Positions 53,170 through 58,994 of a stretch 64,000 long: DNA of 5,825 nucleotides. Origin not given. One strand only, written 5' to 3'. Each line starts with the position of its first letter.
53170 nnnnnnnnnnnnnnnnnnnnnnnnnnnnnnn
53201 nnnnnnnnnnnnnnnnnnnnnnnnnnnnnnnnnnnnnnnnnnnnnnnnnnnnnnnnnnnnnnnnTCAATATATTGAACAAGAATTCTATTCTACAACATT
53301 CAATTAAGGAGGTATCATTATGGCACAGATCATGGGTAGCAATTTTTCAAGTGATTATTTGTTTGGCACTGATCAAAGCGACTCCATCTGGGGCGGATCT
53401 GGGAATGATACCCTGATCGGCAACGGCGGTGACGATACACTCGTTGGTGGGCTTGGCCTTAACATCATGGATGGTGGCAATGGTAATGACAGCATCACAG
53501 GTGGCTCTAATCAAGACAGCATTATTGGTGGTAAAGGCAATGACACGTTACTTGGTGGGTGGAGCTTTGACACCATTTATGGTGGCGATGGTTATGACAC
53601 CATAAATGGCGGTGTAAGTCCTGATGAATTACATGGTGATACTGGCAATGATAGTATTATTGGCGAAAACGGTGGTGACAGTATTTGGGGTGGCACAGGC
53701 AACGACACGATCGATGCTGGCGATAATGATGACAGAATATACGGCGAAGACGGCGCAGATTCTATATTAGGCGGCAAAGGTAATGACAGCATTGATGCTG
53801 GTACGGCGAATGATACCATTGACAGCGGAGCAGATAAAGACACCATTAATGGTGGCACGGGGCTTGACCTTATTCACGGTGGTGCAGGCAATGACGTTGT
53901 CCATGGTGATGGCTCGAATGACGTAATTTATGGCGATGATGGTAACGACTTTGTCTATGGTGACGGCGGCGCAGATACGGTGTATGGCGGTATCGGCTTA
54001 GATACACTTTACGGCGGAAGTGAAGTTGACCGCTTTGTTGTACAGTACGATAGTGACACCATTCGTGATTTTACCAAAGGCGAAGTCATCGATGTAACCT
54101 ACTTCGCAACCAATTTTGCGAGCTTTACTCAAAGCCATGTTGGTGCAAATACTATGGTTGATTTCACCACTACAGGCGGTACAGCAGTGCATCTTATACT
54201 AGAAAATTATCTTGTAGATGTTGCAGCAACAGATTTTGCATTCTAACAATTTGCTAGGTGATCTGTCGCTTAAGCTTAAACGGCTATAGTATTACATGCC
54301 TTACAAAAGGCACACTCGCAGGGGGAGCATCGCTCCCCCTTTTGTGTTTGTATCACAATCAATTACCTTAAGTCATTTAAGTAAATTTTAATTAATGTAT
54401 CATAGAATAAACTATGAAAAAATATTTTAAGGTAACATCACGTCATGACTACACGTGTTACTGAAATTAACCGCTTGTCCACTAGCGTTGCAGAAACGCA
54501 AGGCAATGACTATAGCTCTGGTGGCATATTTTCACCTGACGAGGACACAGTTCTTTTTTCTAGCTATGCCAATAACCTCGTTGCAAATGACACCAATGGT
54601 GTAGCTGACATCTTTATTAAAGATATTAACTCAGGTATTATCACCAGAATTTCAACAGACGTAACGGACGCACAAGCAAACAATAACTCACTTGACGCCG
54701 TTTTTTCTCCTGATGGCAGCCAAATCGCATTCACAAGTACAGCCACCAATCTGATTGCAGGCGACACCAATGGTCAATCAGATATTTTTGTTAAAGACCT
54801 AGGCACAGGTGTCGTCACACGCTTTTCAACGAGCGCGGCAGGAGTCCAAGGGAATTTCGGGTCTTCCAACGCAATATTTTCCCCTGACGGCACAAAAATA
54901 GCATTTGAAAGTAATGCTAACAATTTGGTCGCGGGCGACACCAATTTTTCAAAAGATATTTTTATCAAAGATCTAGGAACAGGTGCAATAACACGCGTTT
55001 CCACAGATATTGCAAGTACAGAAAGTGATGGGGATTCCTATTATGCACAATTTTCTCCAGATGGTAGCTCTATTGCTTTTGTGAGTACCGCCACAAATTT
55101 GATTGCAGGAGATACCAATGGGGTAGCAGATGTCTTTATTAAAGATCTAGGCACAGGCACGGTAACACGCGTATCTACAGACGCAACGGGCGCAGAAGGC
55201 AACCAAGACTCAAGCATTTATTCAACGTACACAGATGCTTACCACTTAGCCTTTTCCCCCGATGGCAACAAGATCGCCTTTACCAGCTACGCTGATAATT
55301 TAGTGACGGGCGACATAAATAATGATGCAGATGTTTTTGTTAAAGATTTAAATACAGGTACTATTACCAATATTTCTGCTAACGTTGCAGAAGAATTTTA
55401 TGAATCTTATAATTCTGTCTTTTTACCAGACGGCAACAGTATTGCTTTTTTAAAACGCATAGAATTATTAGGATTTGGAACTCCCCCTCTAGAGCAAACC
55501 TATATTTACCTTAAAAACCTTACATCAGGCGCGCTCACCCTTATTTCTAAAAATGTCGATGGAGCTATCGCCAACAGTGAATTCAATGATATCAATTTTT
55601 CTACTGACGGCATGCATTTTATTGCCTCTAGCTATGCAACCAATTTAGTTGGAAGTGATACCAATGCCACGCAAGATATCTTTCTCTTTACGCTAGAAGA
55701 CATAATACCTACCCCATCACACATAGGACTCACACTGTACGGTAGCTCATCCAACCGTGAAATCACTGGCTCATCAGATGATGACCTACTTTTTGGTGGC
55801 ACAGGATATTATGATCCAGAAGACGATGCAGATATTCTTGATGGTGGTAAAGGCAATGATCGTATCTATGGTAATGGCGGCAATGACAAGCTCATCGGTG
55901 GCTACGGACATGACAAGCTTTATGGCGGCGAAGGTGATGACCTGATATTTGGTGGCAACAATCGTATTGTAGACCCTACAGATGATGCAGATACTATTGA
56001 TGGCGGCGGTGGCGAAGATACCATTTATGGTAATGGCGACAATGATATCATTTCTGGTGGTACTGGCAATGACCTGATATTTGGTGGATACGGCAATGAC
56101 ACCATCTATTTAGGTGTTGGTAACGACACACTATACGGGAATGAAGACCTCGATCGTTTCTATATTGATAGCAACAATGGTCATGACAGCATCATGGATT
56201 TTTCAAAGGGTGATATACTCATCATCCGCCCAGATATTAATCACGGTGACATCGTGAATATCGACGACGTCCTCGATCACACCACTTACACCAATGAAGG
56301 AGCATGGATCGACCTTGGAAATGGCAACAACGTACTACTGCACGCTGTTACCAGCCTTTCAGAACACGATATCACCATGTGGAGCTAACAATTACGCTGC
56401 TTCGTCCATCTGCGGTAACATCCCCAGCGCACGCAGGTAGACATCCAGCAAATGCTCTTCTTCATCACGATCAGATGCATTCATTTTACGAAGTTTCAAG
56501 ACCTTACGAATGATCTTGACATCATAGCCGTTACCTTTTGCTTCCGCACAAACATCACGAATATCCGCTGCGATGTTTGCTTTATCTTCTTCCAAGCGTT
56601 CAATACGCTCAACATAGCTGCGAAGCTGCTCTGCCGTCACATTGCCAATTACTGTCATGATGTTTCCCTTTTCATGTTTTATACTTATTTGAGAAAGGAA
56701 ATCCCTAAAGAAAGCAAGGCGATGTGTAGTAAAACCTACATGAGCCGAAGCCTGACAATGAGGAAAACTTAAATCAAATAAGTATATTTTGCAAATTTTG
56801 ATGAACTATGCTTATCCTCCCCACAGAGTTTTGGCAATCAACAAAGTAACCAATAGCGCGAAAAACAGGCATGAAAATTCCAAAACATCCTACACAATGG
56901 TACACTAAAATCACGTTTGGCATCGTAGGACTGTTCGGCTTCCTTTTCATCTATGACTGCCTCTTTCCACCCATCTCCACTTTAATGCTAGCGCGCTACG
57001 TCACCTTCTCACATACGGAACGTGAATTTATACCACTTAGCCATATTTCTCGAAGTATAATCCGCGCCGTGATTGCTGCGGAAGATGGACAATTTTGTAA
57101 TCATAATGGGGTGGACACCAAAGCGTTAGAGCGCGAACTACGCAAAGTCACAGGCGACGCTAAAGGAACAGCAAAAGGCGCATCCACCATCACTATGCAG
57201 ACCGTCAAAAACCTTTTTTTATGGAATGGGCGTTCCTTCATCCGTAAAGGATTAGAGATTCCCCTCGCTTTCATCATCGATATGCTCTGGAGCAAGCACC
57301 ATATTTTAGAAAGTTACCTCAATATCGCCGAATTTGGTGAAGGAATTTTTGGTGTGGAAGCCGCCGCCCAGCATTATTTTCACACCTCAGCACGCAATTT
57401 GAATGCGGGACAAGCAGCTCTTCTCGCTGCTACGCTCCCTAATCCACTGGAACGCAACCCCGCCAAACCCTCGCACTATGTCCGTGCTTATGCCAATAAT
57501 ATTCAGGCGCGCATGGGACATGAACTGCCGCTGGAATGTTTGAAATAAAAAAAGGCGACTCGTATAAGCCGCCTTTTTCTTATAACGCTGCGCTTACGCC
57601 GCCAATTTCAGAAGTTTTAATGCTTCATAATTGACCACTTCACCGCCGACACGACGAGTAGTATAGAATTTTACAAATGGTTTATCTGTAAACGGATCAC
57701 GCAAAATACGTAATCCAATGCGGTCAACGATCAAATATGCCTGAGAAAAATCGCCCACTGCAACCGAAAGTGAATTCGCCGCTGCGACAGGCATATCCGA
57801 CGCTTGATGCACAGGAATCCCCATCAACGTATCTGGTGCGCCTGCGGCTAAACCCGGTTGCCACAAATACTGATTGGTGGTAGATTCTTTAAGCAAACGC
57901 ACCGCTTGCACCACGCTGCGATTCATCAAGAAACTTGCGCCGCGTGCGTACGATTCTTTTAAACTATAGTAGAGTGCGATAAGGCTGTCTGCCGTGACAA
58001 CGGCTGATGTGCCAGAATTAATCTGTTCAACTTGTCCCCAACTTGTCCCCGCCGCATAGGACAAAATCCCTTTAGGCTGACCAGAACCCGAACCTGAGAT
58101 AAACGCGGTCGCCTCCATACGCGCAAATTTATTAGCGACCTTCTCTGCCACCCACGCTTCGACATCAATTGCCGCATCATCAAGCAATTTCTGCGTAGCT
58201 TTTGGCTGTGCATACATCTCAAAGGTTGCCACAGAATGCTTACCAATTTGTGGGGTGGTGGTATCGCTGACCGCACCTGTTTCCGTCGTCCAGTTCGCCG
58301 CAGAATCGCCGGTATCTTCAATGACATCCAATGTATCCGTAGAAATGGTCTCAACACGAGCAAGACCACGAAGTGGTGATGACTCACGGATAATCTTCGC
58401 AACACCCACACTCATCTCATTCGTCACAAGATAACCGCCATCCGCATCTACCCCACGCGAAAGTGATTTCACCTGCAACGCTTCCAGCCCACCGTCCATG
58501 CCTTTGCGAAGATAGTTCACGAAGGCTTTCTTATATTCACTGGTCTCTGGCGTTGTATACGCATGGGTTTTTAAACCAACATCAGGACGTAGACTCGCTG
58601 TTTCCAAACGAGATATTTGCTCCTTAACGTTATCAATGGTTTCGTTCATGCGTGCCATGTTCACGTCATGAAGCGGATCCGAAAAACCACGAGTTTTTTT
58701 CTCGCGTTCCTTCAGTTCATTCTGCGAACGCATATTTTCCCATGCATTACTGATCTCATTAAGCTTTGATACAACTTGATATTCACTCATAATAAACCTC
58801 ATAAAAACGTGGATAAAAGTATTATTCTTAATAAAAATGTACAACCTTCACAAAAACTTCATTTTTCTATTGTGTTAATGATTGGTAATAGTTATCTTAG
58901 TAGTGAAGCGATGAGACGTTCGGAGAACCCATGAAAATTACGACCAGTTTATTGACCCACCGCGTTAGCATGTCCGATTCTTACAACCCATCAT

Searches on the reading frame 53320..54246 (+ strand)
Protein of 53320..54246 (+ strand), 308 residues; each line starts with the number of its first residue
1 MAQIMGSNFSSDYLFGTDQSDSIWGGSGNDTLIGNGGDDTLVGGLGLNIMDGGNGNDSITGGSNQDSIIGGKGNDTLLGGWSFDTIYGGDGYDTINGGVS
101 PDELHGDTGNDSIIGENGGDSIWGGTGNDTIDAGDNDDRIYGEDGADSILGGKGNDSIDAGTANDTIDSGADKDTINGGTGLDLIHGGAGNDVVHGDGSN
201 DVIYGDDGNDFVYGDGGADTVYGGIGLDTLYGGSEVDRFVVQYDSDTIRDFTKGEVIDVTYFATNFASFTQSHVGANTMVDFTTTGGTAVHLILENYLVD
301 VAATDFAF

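Call 3: search_protein_families(library=pfam, proteins=[window:53320-54246:+], max_evalue=0.01)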
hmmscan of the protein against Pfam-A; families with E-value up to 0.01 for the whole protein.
window:53320-54246:+ (308 aa): 1 family
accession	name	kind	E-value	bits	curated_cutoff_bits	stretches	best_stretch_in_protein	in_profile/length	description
PF00353.25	HemolysinCabind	-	2.9e-53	177.7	23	12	178-212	2-36/36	RTX calcium-binding nonapeptide repeat (4 copies)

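Call 13: search_protein_families(library=ncbifam, proteins=[window:53320-54246:+], max_evalue=0.00001)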
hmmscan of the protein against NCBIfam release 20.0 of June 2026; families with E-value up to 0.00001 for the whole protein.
window:53320-54246:+ (308 aa): 7 families
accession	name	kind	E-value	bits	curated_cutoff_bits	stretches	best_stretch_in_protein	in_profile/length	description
NF033943.0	RTX_toxin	subfamily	1.9e-30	105.8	1000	3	133-280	692-841/930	RTX family hemolysin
NF046115.1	Ca_rpt_SMc04171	equivalog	1.6e-25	90.3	625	4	7-85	410-488/574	SMc04171 family calcium-binding repeat protein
NF033203.1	entero_EhxA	exception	1.4e-22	79.7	2000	3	6-102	733-829/997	enterohemolysin EhxA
NF035945.1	Zn_serralysin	subfamily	3e-22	79.4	500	1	185-276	322-417/462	serralysin family metalloprotease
NF053766.1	ZapA_metallo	exception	6.5e-22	78.2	940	2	187-252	335-400/483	ZapA family metalloprotease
NF050046.1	PueAB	exception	3.4e-13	48.9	670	1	12-59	370-417/616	polyurethane esterase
NF052454.1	BtaGlycanEglC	equivalog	7.8e-08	31.7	700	0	198-274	98-177/459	endo-1,3-1,4-beta-glycanase EglC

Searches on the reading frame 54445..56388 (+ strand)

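Call 3: search_protein_families(library=pfam, proteins=[window:54445-56388:+], max_evalue=0.01)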
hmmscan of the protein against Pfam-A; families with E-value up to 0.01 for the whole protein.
window:54445-56388:+ (647 aa): 8 families
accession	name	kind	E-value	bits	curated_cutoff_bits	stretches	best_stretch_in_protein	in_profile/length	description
PF07676.18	PD40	-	1.4e-24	85.9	20.9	4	85-116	14-38/38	WD40-like Beta Propeller Repeat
PF00353.25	HemolysinCabind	-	8.3e-21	74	23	5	538-568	2-32/36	RTX calcium-binding nonapeptide repeat (4 copies)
PF00930.27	DPPIV_N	-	1e-11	44.6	22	1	146-287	1-125/354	Dipeptidyl peptidase IV (DPP IV) N-terminal region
PF25174.1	Beta-prop_THOC3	-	1.1e-06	28.4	305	0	258-293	84-119/272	THOC3 beta-propeller domain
PF08450.18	SGL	-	1.3e-05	25.4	26.3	0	31-159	40-156/246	SMP-30/Gluconolactonase/LRE-like region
PF14781.12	BBS2_N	-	7.1e-05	23.1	26.3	0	30-65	65-101/107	Ciliary BBSome complex subunit 2, N-terminal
PF12566.14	DUF3748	-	0.00028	21.3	27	0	269-295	73-99/123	Protein of unknown function (DUF3748)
PF06620.16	DUF1150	-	0.0036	17.8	25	0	57-99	16-57/76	Protein of unknown function (DUF1150)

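Call 13: search_protein_families(library=ncbifam, proteins=[window:54445-56388:+], max_evalue=0.00001)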
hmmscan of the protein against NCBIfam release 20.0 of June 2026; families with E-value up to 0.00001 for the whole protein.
window:54445-56388:+ (647 aa): 11 families
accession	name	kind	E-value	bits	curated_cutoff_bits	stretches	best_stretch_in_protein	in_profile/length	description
NF053518.1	DipepPtdsDpp5Prph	equivalog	5e-20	71.6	900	3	261-398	193-320/655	dipeptidyl-peptidase Dpp5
NF033943.0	RTX_toxin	subfamily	8e-17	60.7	1000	1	436-603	668-830/930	RTX family hemolysin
NF046115.1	Ca_rpt_SMc04171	equivalog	4.2e-14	52.6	625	2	413-505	399-484/574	SMc04171 family calcium-binding repeat protein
TIGR02800.1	propeller_TolB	equivalog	1.2e-13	50.9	343.15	1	30-157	199-342/418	Tol-Pal system beta propeller repeat protein TolB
NF033203.1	entero_EhxA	exception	1.1e-11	43.6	2000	1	439-603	704-862/997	enterohemolysin EhxA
NF035945.1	Zn_serralysin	subfamily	1.4e-10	40.9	500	1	520-593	324-393/462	serralysin family metalloprotease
NF053766.1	ZapA_metallo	exception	1.8e-09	37.2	940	1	520-590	335-410/483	ZapA family metalloprotease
NF050046.1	PueAB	exception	8.6e-09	34.3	670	1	515-638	487-608/616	polyurethane esterase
NF002183.0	PRK01029.1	equivalog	2.1e-08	33.7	405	0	106-249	249-372/429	Tol-Pal system protein TolB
NF052454.1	BtaGlycanEglC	equivalog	5e-07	29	700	1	543-634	110-197/459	endo-1,3-1,4-beta-glycanase EglC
NF033523.0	lasso_peptidase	equivalog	1.2e-06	27.6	400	0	187-284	10-109/638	Atxe2 family lasso peptide isopeptidase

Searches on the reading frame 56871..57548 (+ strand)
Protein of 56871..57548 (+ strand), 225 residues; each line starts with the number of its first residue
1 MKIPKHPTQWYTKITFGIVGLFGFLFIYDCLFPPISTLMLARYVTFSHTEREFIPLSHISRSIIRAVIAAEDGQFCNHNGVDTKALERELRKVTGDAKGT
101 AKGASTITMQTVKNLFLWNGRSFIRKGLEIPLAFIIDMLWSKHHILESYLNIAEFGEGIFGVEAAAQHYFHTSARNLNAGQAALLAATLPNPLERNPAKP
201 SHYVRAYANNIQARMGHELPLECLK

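Call 13: search_protein_families(library=ncbifam, proteins=[window:56871-57548:+], max_evalue=0.00001)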
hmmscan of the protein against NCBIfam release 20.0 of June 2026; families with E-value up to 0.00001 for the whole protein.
window:56871-57548:+ (225 aa): 13 families
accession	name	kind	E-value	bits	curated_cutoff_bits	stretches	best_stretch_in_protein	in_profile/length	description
TIGR02070.1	mono_pep_trsgly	equivalog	1.9e-59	200.9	182.65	1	19-217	16-220/224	monofunctional biosynthetic peptidoglycan transglycosylase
TIGR02074.1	PBP_1a_fam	subfamily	2.3e-43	148.8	508.75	1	50-216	1-166/535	PBP1A family penicillin-binding protein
TIGR02073.1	PBP_1c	equivalog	1.3e-33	116.6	494.2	1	51-219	33-200/728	penicillin-binding protein 1C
NF051885.1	tranpepglycosPbpC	equivalog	1.5e-30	106.4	900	1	55-191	79-213/632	multimodular transpeptidase-transglycosylase PbpC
TIGR02071.1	PBP_1b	equivalog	5.3e-29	100.9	717.75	1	47-189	143-288/729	penicillin-binding protein 1B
NF038276.1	strep_PBP2A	exception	2.5e-26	92.2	1100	1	52-198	97-238/716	penicillin-binding protein PBP2A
NF008643.0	PRK11636.1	equivalog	2.2e-24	85.7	1263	1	49-217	64-231/850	peptidoglycan glycosyltransferase/peptidoglycan DD-transpeptidase MrcA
NF010008.0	PRK13481.1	equivalog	3.2e-23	82.4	270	1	51-179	80-206/269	glycosyltransferase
NF038274.1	strep_PBP1B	exception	4.3e-23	81.5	1225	1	52-194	83-229/745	penicillin-binding protein PBP1B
NF007061.0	PRK09506.1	equivalog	1.2e-21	76.3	1120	1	47-187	207-350/825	bifunctional glycosyl transferase/transpeptidase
NF011423.0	PRK14850.1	equivalog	1.3e-21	76.7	1275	1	48-187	154-296/764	penicillin-binding protein 1b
NF008414.0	PRK11240.1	equivalog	1.1e-15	56.8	1121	1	54-215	67-226/774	peptidoglycan glycosyltransferase PbpC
NF038272.1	strep_PBP1A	exception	1.8e-15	56.3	1075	1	51-199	69-218/658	penicillin-binding protein PBP1A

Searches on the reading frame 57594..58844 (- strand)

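Call 13: search_protein_families(library=ncbifam, proteins=[window:57594-58844:-], max_evalue=0.00001)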
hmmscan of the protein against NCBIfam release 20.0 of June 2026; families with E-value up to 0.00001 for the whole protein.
window:57594-58844:- (416 aa): 1 family
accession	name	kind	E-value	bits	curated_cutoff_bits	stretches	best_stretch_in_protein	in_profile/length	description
TIGR01554.3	major_cap_HK97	equivalog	1.3e-108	363.5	27.5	1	27-413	7-384/385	phage major capsid protein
